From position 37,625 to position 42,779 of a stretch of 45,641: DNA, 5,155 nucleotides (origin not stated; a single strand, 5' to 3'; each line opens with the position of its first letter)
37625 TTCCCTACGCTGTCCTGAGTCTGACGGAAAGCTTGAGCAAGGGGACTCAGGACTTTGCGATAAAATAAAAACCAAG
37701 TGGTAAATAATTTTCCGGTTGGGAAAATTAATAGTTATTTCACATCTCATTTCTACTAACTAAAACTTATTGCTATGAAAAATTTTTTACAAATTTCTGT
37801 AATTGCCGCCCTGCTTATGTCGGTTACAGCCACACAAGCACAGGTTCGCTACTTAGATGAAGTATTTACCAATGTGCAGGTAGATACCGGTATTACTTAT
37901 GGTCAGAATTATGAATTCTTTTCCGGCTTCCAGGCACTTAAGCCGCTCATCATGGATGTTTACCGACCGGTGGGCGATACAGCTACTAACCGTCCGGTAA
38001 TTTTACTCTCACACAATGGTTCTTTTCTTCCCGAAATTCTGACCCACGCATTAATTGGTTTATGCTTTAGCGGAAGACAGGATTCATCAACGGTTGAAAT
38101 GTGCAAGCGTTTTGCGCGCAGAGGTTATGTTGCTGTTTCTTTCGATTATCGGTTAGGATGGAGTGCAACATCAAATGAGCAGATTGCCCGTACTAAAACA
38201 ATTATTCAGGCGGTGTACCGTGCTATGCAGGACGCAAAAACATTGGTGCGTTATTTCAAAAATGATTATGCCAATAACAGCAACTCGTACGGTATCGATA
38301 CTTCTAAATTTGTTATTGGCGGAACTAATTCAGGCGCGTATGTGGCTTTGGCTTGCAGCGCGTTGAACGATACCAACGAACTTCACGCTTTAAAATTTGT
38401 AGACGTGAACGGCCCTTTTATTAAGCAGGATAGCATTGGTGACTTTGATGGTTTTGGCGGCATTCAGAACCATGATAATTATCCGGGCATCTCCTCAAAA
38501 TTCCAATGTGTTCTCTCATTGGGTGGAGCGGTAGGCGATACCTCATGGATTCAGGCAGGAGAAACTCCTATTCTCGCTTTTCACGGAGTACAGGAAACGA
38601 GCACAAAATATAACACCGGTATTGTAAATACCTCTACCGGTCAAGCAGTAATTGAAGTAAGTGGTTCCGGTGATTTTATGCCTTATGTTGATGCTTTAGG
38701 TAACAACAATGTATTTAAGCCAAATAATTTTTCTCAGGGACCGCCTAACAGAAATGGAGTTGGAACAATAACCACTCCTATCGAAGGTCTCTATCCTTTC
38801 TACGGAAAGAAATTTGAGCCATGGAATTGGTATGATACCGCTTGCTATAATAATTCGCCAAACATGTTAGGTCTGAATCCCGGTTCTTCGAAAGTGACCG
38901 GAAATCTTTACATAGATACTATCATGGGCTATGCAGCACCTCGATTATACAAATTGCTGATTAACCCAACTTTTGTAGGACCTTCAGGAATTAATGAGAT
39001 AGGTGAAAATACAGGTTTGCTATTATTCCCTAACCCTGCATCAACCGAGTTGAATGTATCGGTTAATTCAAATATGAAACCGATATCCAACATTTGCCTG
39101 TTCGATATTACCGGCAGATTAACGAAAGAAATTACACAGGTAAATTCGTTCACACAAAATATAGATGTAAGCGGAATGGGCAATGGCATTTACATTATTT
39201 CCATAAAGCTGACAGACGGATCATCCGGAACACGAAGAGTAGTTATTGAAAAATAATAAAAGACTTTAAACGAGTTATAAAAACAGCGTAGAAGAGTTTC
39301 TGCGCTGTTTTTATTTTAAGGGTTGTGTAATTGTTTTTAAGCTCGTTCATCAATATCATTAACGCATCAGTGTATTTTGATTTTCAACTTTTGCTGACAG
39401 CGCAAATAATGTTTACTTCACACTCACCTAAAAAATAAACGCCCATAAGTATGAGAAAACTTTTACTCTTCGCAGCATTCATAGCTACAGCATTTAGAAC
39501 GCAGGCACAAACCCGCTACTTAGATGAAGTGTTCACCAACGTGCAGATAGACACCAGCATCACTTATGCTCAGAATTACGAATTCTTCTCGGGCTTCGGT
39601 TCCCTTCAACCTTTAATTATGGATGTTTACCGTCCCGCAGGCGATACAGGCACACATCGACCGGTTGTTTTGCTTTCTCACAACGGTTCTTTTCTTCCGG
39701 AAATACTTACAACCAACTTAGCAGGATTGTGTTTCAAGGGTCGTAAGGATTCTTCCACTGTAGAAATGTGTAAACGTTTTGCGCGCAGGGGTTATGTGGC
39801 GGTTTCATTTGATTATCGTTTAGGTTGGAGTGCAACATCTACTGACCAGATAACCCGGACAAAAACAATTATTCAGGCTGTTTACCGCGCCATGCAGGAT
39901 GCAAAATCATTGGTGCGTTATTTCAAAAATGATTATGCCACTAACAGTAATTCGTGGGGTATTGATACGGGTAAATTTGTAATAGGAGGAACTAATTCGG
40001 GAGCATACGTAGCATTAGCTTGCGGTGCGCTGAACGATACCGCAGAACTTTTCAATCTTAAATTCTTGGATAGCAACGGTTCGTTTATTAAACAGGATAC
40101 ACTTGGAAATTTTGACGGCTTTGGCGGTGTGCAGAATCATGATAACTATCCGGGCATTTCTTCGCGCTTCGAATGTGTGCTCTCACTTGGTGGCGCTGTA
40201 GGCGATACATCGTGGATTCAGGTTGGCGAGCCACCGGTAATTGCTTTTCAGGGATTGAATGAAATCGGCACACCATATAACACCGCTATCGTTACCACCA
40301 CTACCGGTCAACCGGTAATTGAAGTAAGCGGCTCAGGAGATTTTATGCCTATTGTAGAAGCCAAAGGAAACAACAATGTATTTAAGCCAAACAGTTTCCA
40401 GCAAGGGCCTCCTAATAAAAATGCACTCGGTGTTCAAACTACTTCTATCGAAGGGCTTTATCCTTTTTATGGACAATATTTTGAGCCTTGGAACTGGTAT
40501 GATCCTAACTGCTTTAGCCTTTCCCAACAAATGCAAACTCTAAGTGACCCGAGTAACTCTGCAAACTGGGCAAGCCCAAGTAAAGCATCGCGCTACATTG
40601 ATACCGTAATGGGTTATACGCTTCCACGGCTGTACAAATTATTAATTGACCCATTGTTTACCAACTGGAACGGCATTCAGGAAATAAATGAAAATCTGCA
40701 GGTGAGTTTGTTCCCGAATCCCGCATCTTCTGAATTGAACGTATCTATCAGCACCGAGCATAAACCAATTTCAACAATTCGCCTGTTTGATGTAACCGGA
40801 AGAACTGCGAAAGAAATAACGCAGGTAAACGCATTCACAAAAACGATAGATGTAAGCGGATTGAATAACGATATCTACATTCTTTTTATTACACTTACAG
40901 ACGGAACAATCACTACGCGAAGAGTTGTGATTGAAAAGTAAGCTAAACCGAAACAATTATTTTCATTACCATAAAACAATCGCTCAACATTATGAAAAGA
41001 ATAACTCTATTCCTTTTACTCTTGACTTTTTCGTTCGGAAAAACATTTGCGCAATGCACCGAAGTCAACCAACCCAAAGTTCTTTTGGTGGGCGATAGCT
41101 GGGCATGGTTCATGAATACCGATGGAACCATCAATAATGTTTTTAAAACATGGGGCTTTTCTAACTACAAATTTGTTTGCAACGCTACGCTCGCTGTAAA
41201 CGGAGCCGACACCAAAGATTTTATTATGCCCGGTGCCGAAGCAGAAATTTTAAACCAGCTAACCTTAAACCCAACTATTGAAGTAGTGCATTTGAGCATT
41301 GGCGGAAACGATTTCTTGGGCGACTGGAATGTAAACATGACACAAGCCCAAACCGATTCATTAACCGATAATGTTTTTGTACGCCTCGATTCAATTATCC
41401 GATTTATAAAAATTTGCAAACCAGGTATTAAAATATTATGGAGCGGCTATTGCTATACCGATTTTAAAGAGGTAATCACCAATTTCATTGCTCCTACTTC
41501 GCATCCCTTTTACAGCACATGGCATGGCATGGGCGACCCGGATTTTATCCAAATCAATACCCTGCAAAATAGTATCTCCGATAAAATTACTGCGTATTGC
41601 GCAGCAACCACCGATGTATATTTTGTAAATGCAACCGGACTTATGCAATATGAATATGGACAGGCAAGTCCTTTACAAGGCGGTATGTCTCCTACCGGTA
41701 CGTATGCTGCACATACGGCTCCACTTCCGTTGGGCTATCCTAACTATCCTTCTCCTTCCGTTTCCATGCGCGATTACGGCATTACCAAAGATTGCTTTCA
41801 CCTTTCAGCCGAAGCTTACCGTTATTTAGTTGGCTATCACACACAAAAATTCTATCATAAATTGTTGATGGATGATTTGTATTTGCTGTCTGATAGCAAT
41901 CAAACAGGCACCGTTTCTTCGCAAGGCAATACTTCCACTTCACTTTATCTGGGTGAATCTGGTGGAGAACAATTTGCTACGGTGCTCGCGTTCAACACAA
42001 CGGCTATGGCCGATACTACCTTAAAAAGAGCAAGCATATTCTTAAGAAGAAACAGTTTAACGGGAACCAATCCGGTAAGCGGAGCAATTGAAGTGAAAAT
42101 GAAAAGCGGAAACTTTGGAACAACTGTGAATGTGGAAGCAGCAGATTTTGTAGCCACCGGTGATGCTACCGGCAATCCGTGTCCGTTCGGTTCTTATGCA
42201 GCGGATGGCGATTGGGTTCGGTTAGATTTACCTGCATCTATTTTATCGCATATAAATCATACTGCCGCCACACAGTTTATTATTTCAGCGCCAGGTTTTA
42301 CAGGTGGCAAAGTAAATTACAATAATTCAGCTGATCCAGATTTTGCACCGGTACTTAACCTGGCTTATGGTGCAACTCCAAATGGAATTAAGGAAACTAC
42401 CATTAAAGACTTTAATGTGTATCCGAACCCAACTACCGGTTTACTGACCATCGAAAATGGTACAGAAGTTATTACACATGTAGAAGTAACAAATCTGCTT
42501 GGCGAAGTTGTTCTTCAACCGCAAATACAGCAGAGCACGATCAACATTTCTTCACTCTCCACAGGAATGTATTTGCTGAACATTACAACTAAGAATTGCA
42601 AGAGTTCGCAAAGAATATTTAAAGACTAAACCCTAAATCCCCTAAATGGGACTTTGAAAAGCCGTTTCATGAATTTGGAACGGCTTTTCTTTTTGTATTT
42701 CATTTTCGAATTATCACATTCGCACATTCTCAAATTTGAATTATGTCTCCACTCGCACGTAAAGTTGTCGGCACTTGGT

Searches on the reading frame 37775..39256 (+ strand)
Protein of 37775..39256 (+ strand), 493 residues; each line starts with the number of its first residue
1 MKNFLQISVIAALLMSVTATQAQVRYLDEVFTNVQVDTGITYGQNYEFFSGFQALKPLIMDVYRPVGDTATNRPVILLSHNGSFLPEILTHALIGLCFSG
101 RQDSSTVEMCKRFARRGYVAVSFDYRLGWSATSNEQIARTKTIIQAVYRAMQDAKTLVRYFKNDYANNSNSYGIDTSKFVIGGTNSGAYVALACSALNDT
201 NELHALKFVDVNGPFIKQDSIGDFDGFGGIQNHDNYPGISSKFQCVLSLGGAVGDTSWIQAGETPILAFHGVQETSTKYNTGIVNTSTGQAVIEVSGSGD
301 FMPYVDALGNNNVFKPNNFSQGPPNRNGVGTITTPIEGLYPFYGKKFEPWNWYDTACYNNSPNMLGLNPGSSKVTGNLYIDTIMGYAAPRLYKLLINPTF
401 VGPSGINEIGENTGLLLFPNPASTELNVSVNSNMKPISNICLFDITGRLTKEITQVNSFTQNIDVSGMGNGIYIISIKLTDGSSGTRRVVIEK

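Call 38: search_protein_families(library=pfam, proteins=[window:37775-39256:+], max_evalue=0.0001)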
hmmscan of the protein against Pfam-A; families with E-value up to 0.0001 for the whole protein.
window:37775-39256:+ (493 aa): 2 families
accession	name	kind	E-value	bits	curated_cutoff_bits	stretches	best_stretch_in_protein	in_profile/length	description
PF18962.6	Por_Secre_tail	-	1.3e-11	45.1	27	1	417-490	1-74/75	Secretion system C-terminal sorting domain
PF20434.5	BD-FAE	-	2.6e-09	37.3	26.8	1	103-204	33-116/215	BD-FAE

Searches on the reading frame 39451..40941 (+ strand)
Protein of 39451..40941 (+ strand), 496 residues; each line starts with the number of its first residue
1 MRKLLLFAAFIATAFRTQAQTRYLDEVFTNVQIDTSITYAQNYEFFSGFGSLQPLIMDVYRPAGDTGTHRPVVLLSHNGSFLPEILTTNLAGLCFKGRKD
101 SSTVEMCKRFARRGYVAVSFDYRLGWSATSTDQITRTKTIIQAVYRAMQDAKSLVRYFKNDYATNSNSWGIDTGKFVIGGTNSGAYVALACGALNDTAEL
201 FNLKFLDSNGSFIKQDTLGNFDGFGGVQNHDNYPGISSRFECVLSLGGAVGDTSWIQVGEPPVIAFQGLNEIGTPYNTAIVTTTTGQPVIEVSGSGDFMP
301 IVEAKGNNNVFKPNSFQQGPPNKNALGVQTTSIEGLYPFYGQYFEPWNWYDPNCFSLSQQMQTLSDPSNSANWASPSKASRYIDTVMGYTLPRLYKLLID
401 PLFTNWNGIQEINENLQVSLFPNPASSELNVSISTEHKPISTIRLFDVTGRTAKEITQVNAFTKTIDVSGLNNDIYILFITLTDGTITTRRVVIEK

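Call 38: search_protein_families(library=pfam, proteins=[window:39451-40941:+], max_evalue=0.0001)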
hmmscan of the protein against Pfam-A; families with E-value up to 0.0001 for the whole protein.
window:39451-40941:+ (496 aa): 2 families
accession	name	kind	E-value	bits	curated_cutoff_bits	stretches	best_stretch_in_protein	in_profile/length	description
PF18962.6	Por_Secre_tail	-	2.2e-11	44.3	27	1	420-494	1-75/75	Secretion system C-terminal sorting domain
PF20434.5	BD-FAE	-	8.7e-09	35.6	26.8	1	57-200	1-115/215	BD-FAE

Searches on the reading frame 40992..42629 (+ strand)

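Call 38: search_protein_families(library=pfam, proteins=[window:40992-42629:+], max_evalue=0.0001)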
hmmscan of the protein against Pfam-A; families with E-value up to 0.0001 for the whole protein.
window:40992-42629:+ (545 aa): 2 families
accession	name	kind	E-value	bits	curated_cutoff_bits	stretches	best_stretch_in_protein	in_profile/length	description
PF18962.6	Por_Secre_tail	-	3.8e-14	53.2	27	1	476-542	1-73/75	Secretion system C-terminal sorting domain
PF13472.12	Lipase_GDSL_2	-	2.2e-07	32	32.9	1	60-224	34-159/178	GDSL-like Lipase/Acylhydrolase family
